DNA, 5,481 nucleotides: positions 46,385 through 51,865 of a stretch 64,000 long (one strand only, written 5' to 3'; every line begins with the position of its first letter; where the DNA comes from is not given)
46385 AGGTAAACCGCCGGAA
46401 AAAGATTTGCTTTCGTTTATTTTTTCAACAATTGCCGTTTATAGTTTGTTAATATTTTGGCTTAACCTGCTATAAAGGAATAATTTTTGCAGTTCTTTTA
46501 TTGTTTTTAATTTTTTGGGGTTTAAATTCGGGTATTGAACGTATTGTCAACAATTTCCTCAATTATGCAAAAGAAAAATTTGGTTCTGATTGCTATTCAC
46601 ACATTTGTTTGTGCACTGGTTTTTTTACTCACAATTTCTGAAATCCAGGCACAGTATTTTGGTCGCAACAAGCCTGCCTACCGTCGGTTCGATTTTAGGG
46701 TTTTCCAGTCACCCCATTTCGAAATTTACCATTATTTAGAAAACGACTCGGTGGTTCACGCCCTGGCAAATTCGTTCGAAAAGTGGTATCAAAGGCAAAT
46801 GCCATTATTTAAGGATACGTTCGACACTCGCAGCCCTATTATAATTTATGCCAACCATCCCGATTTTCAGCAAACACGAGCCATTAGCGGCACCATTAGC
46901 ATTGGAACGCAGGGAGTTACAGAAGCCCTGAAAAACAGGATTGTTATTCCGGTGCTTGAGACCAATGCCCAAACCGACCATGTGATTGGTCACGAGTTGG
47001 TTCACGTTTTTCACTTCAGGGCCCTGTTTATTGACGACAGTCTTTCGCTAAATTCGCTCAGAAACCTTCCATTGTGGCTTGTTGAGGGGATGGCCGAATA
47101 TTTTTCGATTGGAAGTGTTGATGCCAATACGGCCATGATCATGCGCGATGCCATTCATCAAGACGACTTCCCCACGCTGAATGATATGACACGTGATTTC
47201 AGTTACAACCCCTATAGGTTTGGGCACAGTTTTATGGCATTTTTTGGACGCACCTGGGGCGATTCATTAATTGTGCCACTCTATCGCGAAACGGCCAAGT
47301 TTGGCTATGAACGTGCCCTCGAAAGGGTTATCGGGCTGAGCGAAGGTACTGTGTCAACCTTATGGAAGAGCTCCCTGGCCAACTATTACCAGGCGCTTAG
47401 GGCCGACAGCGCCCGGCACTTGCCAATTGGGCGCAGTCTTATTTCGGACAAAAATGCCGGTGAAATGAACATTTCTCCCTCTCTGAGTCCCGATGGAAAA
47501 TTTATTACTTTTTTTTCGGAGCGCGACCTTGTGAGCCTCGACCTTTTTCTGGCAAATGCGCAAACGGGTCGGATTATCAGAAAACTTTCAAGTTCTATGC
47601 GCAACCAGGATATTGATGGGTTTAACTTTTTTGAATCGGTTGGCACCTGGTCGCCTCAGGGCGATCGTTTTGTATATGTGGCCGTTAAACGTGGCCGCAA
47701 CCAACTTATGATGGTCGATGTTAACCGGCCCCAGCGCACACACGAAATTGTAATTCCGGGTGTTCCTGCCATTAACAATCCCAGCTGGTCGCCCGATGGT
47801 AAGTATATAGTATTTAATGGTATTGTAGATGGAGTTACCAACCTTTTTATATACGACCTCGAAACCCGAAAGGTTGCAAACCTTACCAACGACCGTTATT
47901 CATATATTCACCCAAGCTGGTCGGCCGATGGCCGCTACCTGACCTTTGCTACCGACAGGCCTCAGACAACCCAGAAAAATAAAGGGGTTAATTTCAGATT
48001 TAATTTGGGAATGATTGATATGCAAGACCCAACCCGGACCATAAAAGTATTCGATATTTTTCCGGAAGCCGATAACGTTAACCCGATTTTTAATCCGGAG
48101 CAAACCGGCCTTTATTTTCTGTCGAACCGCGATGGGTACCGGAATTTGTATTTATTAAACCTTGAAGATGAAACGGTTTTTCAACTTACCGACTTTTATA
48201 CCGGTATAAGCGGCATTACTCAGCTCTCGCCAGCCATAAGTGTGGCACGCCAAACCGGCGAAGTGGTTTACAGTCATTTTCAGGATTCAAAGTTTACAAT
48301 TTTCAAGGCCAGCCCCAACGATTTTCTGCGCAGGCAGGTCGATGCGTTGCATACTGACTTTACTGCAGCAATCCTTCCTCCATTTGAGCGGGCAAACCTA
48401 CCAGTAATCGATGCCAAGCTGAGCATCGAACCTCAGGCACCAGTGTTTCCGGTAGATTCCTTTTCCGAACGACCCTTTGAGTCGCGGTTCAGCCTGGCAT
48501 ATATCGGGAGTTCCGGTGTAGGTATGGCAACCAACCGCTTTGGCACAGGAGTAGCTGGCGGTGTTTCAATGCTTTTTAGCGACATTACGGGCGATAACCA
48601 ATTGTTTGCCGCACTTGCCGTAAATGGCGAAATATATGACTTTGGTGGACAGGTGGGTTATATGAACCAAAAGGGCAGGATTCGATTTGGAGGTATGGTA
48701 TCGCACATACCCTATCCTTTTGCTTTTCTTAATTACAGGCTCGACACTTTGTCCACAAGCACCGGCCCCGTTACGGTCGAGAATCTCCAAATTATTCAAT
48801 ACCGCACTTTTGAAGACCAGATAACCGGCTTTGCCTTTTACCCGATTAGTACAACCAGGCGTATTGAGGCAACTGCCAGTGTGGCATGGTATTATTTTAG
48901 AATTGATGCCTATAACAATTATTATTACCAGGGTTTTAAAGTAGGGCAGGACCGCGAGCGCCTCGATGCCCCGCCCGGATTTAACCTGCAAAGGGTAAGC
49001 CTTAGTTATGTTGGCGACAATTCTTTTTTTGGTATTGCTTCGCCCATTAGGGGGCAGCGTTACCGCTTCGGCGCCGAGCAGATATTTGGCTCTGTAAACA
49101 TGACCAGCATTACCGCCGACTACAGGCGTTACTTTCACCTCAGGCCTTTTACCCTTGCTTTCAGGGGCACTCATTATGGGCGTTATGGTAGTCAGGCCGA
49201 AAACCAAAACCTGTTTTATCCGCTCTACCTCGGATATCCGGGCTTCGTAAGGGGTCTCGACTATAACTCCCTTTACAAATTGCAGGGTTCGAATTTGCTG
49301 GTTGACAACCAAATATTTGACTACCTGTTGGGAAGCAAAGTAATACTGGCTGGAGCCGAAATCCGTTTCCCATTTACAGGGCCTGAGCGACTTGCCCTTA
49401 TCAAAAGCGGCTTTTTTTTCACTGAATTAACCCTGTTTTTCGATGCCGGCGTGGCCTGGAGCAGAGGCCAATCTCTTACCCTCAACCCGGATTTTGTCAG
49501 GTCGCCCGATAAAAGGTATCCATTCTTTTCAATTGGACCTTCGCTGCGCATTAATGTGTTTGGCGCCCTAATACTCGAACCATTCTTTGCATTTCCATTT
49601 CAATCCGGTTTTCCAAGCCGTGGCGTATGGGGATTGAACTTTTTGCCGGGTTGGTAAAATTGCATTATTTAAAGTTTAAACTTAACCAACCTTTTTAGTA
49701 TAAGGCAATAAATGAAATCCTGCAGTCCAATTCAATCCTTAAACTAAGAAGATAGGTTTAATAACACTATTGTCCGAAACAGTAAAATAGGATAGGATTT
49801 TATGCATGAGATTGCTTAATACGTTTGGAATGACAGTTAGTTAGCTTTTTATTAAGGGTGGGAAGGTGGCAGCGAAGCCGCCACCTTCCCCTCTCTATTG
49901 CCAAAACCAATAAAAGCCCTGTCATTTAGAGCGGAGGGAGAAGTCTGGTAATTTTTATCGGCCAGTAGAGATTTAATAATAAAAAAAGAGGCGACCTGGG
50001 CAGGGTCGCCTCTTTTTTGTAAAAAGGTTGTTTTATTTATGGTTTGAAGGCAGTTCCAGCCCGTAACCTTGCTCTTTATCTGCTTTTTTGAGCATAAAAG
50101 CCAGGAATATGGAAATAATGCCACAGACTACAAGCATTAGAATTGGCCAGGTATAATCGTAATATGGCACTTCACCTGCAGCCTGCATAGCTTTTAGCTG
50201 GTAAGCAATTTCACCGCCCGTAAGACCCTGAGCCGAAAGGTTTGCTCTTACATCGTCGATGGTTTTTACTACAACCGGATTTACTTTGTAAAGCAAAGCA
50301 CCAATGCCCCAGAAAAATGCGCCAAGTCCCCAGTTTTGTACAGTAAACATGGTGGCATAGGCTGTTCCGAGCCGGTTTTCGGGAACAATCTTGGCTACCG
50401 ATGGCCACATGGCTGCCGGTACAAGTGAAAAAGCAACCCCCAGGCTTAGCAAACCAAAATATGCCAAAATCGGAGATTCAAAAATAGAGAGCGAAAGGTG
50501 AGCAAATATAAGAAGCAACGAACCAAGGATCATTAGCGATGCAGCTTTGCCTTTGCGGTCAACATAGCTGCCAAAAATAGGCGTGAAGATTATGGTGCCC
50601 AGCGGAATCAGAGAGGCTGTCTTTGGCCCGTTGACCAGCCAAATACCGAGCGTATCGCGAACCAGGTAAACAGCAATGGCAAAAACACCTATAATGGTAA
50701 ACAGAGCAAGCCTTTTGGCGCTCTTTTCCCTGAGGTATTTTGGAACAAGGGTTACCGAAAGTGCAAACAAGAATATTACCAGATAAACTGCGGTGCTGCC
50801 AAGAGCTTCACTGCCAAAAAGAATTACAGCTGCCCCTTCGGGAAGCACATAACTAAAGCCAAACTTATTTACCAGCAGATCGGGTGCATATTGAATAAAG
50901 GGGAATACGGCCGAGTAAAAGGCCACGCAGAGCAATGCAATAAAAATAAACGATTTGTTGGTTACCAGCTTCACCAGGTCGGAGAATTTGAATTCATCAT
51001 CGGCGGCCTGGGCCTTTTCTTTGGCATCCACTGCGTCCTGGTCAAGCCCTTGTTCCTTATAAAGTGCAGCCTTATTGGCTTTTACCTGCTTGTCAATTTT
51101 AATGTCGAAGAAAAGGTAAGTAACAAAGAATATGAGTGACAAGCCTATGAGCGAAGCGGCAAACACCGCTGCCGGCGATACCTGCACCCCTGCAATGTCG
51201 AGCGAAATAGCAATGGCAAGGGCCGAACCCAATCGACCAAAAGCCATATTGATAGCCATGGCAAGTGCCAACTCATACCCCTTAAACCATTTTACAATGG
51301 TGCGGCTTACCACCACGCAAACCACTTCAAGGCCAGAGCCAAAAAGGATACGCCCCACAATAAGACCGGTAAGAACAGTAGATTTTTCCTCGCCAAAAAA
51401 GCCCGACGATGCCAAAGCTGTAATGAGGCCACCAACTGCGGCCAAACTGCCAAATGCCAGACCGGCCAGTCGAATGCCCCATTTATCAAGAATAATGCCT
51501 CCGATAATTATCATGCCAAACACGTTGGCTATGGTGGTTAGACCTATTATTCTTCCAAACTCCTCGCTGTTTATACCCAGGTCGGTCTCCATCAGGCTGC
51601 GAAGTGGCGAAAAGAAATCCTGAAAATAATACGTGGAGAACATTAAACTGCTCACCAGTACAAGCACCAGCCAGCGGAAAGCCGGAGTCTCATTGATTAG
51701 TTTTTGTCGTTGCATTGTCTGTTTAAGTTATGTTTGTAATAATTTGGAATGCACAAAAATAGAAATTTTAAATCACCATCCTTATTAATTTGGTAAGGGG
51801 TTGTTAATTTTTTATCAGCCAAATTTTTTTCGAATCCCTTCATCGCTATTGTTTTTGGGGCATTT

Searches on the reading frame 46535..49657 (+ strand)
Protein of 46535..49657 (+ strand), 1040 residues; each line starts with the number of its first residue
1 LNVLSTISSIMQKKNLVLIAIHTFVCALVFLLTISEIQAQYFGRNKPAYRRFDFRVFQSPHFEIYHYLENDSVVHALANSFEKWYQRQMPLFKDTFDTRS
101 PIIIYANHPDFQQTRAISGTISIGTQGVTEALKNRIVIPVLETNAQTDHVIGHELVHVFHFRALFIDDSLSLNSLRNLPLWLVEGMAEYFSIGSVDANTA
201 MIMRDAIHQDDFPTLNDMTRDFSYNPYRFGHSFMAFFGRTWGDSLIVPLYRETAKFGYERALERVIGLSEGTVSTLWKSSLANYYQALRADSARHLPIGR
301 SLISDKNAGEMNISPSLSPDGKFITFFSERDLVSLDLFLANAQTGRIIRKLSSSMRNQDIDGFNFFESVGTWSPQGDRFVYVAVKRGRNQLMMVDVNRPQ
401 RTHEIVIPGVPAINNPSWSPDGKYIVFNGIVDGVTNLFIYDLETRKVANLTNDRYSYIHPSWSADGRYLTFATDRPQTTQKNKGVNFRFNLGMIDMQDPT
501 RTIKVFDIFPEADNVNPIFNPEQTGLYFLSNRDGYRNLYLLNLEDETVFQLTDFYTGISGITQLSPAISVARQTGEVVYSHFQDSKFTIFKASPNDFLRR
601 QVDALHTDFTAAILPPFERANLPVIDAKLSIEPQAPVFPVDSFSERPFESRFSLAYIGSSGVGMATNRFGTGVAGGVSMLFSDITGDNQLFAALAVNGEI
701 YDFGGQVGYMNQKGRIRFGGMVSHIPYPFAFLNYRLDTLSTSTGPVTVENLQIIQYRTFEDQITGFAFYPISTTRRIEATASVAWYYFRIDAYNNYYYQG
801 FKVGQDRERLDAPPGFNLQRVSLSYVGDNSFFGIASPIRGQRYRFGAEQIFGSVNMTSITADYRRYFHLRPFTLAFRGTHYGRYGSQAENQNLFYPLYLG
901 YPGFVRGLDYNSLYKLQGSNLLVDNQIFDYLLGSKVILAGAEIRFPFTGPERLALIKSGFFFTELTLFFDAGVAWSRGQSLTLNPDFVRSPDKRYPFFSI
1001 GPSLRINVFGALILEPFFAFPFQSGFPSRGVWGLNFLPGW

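Call 10: search_protein_families(library=pfam, proteins=[window:46535-49657:+])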
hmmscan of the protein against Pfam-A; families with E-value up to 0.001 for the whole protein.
window:46535-49657:+ (1040 aa): 5 families
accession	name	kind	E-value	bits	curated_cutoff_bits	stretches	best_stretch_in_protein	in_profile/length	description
PF07676.18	PD40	-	8e-22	77.1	20.9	3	413-439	11-38/38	WD40-like Beta Propeller Repeat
PF00930.27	DPPIV_N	-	4.2e-08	32.8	22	0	388-454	22-82/354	Dipeptidyl peptidase IV (DPP IV) N-terminal region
PF13485.12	Peptidase_MA_2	-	1e-06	29.1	32.4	1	101-282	20-200/201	Peptidase MA superfamily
PF25174.1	Beta-prop_THOC3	-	3.1e-05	23.5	305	0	388-474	68-149/272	THOC3 beta-propeller domain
PF08662.17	eIF2A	-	0.00018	21.9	20.5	1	371-482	66-171/194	Eukaryotic translation initiation factor eIF2A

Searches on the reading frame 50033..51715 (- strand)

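Call 10: search_protein_families(library=pfam, proteins=[window:50033-51715:-])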
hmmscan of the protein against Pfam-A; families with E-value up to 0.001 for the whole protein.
window:50033-51715:- (560 aa): 2 families
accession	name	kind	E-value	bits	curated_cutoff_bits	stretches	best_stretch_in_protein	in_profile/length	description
PF07690.21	MFS_1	-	2.4e-28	99.5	33.4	2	23-351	3-285/347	Major Facilitator Superfamily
PF03137.26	OATP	-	0.00021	20.2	25.8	0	191-307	225-342/545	Organic Anion Transporter Polypeptide (OATP) family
